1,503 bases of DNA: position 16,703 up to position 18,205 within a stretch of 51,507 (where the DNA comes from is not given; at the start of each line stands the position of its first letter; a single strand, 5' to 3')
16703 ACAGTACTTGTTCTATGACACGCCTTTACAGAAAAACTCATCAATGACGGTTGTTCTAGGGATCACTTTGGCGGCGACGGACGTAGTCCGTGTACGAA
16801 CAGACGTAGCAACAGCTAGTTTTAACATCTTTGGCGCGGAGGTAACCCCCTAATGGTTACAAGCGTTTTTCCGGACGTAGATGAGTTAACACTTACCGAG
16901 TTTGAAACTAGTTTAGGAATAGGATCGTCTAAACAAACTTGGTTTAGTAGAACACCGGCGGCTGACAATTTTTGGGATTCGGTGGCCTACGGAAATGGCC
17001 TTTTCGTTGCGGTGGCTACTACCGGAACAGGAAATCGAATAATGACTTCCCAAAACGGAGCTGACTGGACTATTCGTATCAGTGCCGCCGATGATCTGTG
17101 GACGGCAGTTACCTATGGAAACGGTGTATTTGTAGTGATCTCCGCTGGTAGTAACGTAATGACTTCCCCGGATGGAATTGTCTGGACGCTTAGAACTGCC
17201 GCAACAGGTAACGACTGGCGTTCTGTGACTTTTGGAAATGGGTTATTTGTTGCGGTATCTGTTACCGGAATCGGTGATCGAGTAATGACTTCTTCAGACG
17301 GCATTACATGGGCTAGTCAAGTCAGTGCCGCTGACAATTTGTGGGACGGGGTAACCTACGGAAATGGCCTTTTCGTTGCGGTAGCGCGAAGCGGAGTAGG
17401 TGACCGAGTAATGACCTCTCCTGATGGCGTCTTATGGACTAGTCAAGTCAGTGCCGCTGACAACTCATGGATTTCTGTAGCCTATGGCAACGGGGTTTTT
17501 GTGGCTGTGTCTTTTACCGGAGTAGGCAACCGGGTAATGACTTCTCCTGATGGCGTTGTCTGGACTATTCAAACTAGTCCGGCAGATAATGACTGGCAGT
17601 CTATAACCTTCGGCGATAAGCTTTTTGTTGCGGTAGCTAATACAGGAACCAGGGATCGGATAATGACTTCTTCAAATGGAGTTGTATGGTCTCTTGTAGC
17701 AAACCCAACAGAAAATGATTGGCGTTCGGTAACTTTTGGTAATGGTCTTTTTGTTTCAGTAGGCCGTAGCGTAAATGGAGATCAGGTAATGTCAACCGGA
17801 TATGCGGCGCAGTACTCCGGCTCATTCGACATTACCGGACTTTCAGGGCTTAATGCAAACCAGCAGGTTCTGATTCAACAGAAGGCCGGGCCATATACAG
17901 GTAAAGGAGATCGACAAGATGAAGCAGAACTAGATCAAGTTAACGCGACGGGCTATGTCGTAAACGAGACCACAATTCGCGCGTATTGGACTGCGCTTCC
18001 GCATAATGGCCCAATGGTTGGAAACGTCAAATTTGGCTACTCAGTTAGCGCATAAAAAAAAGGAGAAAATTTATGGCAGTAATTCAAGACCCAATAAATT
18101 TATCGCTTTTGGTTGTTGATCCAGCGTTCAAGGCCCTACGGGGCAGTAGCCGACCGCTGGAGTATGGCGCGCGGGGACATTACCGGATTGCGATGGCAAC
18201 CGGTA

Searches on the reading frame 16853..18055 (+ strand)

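Call 19: search_protein_families(library=pfam, proteins=[window:16853-18055:+], max_evalue=0.01)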
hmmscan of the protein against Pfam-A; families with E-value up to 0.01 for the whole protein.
window:16853-18055:+ (400 aa): 2 families
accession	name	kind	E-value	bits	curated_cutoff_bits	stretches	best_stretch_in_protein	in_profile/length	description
PF03736.22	EPTP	-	5.1e-13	49.3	21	1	238-264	7-32/42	EPTP domain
PF19755.4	DUF6242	-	7.8e-06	26.3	29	0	43-111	148-217/217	Domain of unknown function (DUF6242)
